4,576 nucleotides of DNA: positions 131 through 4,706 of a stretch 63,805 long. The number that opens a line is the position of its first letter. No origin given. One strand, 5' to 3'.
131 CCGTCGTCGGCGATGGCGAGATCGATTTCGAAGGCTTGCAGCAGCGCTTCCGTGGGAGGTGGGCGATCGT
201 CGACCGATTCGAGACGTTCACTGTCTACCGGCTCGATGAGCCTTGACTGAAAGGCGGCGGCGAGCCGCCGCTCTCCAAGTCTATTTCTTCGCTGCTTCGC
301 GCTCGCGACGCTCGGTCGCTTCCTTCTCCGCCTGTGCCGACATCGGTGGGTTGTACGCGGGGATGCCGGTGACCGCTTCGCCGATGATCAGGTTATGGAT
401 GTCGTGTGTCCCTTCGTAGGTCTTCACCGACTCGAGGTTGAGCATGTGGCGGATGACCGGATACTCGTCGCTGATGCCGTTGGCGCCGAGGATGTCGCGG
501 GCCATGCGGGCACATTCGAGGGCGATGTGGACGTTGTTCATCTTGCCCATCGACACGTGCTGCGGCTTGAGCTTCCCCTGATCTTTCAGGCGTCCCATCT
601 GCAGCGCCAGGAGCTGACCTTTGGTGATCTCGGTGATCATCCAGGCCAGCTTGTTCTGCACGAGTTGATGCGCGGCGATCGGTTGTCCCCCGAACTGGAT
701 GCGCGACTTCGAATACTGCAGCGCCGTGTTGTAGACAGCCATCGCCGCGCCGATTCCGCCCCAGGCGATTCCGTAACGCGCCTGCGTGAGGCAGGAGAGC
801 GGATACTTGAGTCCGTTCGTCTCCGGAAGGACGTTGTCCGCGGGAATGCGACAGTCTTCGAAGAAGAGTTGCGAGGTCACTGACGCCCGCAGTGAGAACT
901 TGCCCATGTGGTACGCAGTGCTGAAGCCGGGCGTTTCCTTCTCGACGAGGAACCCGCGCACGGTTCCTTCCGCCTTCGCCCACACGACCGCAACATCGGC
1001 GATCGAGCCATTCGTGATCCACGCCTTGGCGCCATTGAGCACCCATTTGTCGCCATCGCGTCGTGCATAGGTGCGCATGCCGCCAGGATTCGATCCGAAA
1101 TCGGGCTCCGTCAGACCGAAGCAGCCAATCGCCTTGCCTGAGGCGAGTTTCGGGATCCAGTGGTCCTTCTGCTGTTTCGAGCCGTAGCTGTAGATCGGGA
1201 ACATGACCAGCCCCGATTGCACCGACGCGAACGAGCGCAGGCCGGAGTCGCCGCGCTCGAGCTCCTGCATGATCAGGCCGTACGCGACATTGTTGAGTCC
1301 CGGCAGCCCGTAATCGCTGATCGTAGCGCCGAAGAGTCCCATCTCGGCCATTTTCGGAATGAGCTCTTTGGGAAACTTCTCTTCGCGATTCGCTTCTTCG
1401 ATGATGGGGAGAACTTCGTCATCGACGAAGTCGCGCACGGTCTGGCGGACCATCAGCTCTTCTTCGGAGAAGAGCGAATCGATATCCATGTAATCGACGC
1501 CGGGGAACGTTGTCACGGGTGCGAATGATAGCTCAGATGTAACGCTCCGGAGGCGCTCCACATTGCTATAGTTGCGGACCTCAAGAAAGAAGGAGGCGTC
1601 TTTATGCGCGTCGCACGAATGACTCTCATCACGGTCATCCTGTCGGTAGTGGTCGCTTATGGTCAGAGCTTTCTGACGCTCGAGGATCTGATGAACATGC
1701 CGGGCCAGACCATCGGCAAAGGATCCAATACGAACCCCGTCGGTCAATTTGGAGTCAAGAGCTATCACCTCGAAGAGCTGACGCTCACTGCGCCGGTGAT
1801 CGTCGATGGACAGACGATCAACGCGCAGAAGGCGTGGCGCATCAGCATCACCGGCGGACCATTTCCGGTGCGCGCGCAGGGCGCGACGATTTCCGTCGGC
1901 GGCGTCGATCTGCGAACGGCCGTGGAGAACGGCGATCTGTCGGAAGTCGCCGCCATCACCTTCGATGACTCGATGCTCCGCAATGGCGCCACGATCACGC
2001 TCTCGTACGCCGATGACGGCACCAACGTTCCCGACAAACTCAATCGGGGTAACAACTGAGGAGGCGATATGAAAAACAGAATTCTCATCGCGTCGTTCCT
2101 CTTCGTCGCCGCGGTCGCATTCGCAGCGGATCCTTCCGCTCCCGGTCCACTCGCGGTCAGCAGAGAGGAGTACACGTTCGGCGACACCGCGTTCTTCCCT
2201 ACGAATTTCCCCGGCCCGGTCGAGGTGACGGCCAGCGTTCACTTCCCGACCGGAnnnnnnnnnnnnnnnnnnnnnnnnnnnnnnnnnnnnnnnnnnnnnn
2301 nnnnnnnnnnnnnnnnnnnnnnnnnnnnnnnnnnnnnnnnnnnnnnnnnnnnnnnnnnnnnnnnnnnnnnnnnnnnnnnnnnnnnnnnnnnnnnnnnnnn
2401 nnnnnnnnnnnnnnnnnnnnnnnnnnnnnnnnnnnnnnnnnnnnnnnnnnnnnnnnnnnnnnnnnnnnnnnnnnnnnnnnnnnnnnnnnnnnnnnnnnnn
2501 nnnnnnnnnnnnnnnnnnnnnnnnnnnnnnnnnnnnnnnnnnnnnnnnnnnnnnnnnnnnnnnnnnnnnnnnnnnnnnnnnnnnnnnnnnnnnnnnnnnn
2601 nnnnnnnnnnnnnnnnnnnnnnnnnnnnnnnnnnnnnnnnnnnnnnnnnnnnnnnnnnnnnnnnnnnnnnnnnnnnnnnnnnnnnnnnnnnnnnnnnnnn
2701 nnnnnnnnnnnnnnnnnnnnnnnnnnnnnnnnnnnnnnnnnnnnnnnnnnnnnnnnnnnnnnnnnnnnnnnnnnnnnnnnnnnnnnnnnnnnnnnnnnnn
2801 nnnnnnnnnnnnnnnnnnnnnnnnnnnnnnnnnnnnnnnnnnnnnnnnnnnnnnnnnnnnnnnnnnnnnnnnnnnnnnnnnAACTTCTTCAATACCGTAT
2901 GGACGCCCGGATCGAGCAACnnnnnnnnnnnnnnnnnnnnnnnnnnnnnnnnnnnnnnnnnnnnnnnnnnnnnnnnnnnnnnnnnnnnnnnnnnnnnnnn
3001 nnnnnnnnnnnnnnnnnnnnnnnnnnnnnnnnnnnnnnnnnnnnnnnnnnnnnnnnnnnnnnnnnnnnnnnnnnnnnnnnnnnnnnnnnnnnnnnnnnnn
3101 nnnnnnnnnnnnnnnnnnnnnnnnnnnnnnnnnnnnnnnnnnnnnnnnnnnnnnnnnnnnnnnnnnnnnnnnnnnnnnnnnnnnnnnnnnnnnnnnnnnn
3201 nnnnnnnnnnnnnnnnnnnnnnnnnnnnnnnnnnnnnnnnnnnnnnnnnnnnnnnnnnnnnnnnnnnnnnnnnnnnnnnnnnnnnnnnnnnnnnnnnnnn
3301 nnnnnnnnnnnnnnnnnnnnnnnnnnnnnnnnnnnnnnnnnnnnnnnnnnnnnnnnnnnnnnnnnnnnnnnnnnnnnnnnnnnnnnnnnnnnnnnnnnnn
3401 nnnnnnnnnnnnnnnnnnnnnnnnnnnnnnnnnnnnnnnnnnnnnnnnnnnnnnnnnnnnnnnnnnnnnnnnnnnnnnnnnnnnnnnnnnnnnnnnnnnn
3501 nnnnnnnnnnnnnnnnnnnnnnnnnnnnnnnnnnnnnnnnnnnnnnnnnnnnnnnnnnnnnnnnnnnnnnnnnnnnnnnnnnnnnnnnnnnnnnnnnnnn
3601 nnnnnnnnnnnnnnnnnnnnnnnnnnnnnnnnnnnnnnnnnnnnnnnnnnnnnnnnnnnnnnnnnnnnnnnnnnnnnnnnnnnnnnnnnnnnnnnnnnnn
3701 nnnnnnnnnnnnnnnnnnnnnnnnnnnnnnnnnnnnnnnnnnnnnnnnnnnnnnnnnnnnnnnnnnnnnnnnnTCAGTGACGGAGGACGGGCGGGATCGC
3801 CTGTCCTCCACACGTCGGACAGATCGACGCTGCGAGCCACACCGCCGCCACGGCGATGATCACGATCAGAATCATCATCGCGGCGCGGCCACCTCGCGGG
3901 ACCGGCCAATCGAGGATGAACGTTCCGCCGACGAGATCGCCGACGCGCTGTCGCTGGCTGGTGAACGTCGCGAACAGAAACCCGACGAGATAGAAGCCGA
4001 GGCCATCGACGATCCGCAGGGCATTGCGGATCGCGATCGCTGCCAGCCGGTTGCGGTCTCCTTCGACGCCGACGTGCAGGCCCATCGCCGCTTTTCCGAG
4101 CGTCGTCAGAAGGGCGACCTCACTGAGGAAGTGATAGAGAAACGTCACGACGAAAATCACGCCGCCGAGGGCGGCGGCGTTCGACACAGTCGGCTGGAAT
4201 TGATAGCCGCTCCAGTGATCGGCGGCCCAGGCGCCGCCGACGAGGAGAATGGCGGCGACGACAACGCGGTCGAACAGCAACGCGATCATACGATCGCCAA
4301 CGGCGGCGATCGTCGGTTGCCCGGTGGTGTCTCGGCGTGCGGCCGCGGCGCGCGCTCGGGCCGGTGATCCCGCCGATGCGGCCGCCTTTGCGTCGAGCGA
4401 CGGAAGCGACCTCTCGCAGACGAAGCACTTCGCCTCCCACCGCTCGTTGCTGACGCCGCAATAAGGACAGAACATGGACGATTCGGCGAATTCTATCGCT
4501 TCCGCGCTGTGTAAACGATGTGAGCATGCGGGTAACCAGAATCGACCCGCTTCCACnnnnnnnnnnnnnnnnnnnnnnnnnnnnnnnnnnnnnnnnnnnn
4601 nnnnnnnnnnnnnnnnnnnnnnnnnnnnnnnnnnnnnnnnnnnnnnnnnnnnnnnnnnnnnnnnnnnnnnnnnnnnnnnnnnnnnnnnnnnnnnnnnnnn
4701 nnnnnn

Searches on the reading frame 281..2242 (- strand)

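Call 80: search_protein_families(library=pfam, max_evalue=0.00001, proteins=[window:281-2242:-])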
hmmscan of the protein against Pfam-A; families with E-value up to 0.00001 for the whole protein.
window:281-2242:- (653 aa): 4 families
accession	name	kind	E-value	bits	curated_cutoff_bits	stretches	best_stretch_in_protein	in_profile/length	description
PF02771.21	Acyl-CoA_dh_N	-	4e-35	121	22.9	1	259-370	1-113/113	Acyl-CoA dehydrogenase, N-terminal domain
PF00441.29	Acyl-CoA_dh_1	-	2.1e-32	112.8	22.4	1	476-624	2-149/150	Acyl-CoA dehydrogenase, C-terminal domain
PF02770.24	Acyl-CoA_dh_M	-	5.4e-22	78.2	33.3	1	374-464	1-97/97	Acyl-CoA dehydrogenase, middle domain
PF08028.16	Acyl-CoA_dh_2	-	1.1e-08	35.9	22.7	1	491-612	2-132/134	Acyl-CoA dehydrogenase, C-terminal domain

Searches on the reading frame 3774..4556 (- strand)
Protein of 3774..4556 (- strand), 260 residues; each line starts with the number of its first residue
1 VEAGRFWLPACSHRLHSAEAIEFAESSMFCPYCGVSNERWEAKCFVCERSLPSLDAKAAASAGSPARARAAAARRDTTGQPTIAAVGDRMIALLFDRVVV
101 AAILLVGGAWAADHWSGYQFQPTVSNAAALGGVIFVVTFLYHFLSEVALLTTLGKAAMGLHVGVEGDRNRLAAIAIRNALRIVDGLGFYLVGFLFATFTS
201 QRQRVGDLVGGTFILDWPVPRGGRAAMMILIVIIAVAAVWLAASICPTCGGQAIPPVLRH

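Call 80: search_protein_families(library=pfam, max_evalue=0.00001, proteins=[window:3774-4556:-])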
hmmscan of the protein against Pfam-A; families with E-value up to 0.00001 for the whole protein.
window:3774-4556:- (260 aa): 1 family
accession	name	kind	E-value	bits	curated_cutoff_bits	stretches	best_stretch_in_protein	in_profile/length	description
PF06271.18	RDD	-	6.9e-13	49.5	24.1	1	84-210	2-136/137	RDD family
